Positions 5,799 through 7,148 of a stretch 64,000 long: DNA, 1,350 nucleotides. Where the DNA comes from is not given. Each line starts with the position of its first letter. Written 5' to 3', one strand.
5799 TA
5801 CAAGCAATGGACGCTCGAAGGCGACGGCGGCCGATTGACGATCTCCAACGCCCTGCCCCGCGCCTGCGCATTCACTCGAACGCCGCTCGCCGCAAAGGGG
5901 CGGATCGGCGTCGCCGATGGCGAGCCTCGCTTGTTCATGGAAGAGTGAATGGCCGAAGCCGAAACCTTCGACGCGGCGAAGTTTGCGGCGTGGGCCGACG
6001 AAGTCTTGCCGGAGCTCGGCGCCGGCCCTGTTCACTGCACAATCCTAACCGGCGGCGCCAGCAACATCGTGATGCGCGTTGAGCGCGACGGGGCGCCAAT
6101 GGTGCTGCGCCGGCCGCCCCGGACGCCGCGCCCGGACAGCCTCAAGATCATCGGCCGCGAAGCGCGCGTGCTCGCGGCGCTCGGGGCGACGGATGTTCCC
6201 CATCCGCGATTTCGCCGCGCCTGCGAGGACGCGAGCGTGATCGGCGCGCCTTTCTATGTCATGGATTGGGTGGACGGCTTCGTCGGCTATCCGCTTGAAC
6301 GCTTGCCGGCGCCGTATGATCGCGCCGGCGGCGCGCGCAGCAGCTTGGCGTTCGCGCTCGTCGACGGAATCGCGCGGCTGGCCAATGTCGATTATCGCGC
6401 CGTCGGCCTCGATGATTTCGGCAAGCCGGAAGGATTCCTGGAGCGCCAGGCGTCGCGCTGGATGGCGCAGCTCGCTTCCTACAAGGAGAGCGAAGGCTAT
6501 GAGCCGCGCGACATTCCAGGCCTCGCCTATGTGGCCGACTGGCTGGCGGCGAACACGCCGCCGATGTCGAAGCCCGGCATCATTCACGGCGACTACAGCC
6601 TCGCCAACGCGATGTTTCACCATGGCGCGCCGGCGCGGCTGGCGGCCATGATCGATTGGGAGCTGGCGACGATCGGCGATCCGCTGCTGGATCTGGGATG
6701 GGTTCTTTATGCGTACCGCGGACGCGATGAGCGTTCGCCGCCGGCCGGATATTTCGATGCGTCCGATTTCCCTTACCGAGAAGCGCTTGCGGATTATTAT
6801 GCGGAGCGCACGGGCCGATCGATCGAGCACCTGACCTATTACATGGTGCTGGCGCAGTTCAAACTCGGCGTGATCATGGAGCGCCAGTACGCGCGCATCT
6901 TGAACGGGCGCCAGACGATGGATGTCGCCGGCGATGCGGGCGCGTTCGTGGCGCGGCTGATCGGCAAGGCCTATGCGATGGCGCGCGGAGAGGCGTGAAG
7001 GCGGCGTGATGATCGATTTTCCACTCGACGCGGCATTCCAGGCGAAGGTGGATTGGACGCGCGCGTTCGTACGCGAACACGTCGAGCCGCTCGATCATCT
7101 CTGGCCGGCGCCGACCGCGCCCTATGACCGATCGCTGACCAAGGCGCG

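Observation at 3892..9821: Split ACAD10/11-type (LvaA/LvaC-like) kinase plus ACAD module behind a PaaK-type ligase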

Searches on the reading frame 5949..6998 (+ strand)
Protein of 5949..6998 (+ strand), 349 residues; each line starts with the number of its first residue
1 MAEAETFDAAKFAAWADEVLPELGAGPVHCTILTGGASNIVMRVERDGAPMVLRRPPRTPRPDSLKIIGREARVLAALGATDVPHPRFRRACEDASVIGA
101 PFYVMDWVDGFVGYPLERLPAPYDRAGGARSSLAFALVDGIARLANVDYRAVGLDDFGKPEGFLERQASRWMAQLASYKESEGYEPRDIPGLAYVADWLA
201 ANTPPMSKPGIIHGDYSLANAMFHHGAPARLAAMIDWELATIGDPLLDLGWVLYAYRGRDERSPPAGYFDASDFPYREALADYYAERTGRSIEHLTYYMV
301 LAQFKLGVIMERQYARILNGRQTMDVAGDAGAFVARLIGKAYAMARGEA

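Call 4: search_protein_families(library=pfam, proteins=[window:5949-6998:+], max_evalue=0.01)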
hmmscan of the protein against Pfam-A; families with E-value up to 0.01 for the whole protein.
window:5949-6998:+ (349 aa): 2 families
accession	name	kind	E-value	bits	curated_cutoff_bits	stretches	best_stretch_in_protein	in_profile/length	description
PF01636.29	APH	-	2.9e-38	132.4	23.2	1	30-281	2-237/239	Phosphotransferase enzyme family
PF02958.26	EcKL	-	0.00045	20.1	22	1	211-257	217-265/294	Ecdysteroid kinase-like family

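Call 5: search_protein_families(library=ncbifam, proteins=[window:5949-6998:+], max_evalue=0.01)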
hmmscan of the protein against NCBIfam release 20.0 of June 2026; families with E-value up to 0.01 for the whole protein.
window:5949-6998:+ (349 aa): 3 families
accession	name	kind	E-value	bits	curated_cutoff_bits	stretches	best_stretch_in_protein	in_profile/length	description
TIGR02721.1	ycfN_thiK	equivalog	6.2e-05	22.3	299.45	1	185-256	122-189/256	thiamine kinase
NF033068.1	APH_3p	equivalog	0.00015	21.4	205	1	192-252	158-215/255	APH(3') family aminoglycoside O-phosphotransferase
NF041268.1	capreo_Cph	equivalog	0.00019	21.2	390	1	91-256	77-230/285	capreomycin phosphotransferase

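Call 7: search_solved_structures(query=window:5949-6998:+, max_evalue=0.001, show_alignments=2)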
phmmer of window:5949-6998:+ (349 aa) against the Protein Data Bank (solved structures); distinct sequences matched with E-value up to 0.001: 6.
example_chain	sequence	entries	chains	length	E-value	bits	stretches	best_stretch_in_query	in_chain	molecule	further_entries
9o56_A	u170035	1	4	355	3.1e-45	158.1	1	25-345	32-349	Aminoglycoside phosphotransferase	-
3dxp_A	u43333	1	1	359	1.3e-44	156.1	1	2-334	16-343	putative acyl-CoA dehydrogenase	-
8v3v_A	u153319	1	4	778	1e-32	117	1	6-324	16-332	Acyl-Coenzyme A dehydrogenase family, member 11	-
8v3u_A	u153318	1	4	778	1.3e-31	113.3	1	6-324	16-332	Acyl-Coenzyme A dehydrogenase family, member 11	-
3ats_A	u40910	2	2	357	9.1e-10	41.5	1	69-302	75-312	Putative uncharacterized protein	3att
9fsg_A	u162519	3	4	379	6.1e-06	28.9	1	82-308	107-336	Aminoglycoside phosphotransferase-like protein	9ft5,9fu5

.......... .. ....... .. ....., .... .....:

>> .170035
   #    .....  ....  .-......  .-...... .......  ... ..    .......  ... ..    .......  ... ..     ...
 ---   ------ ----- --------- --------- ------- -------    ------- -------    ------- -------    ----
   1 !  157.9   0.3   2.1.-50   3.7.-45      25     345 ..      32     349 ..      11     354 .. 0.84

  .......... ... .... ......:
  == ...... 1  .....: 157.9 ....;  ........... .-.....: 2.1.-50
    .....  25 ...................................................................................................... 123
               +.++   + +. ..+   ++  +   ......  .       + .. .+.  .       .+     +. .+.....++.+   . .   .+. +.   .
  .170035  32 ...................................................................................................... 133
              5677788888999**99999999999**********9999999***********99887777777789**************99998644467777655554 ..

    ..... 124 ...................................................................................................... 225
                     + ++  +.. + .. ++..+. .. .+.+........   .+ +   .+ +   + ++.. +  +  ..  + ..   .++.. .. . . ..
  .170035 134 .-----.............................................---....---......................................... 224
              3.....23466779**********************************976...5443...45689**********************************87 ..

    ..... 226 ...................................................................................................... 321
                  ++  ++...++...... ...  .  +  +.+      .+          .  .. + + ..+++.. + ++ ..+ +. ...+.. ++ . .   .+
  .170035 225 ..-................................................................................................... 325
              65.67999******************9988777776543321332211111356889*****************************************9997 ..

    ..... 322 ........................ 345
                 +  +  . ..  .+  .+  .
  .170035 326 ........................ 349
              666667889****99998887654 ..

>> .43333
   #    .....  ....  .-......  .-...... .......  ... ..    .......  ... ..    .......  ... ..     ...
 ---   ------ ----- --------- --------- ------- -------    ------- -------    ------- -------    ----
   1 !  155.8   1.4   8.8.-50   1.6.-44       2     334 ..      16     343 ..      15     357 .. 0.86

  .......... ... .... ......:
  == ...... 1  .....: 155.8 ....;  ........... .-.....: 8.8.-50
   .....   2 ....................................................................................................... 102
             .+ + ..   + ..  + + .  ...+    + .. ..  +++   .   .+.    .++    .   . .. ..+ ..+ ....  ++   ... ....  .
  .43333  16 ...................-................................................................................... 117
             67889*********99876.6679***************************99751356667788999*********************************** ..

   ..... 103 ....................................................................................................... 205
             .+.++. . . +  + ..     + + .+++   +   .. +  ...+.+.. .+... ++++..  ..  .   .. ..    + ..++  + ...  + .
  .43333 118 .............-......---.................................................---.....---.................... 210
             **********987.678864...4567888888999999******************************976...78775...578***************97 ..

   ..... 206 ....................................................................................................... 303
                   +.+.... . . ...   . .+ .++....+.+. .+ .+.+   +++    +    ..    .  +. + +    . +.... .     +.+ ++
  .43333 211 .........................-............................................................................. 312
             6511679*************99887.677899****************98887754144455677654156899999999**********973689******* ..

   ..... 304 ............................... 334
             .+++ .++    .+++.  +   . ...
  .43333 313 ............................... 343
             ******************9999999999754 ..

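Call 44: search_solved_structures(query=window:5949-6998:+, max_evalue=1e-20, show_alignments=4)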
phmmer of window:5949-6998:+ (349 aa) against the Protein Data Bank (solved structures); distinct sequences matched with E-value up to 1e-20: 4.
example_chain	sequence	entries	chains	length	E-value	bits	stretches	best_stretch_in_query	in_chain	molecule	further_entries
9o56_A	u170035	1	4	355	3.1e-45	158.1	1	25-345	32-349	Aminoglycoside phosphotransferase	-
3dxp_A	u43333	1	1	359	1.3e-44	156.1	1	2-334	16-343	putative acyl-CoA dehydrogenase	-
8v3v_A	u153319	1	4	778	1e-32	117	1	6-324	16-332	Acyl-Coenzyme A dehydrogenase family, member 11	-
8v3u_A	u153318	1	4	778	1.3e-31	113.3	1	6-324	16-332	Acyl-Coenzyme A dehydrogenase family, member 11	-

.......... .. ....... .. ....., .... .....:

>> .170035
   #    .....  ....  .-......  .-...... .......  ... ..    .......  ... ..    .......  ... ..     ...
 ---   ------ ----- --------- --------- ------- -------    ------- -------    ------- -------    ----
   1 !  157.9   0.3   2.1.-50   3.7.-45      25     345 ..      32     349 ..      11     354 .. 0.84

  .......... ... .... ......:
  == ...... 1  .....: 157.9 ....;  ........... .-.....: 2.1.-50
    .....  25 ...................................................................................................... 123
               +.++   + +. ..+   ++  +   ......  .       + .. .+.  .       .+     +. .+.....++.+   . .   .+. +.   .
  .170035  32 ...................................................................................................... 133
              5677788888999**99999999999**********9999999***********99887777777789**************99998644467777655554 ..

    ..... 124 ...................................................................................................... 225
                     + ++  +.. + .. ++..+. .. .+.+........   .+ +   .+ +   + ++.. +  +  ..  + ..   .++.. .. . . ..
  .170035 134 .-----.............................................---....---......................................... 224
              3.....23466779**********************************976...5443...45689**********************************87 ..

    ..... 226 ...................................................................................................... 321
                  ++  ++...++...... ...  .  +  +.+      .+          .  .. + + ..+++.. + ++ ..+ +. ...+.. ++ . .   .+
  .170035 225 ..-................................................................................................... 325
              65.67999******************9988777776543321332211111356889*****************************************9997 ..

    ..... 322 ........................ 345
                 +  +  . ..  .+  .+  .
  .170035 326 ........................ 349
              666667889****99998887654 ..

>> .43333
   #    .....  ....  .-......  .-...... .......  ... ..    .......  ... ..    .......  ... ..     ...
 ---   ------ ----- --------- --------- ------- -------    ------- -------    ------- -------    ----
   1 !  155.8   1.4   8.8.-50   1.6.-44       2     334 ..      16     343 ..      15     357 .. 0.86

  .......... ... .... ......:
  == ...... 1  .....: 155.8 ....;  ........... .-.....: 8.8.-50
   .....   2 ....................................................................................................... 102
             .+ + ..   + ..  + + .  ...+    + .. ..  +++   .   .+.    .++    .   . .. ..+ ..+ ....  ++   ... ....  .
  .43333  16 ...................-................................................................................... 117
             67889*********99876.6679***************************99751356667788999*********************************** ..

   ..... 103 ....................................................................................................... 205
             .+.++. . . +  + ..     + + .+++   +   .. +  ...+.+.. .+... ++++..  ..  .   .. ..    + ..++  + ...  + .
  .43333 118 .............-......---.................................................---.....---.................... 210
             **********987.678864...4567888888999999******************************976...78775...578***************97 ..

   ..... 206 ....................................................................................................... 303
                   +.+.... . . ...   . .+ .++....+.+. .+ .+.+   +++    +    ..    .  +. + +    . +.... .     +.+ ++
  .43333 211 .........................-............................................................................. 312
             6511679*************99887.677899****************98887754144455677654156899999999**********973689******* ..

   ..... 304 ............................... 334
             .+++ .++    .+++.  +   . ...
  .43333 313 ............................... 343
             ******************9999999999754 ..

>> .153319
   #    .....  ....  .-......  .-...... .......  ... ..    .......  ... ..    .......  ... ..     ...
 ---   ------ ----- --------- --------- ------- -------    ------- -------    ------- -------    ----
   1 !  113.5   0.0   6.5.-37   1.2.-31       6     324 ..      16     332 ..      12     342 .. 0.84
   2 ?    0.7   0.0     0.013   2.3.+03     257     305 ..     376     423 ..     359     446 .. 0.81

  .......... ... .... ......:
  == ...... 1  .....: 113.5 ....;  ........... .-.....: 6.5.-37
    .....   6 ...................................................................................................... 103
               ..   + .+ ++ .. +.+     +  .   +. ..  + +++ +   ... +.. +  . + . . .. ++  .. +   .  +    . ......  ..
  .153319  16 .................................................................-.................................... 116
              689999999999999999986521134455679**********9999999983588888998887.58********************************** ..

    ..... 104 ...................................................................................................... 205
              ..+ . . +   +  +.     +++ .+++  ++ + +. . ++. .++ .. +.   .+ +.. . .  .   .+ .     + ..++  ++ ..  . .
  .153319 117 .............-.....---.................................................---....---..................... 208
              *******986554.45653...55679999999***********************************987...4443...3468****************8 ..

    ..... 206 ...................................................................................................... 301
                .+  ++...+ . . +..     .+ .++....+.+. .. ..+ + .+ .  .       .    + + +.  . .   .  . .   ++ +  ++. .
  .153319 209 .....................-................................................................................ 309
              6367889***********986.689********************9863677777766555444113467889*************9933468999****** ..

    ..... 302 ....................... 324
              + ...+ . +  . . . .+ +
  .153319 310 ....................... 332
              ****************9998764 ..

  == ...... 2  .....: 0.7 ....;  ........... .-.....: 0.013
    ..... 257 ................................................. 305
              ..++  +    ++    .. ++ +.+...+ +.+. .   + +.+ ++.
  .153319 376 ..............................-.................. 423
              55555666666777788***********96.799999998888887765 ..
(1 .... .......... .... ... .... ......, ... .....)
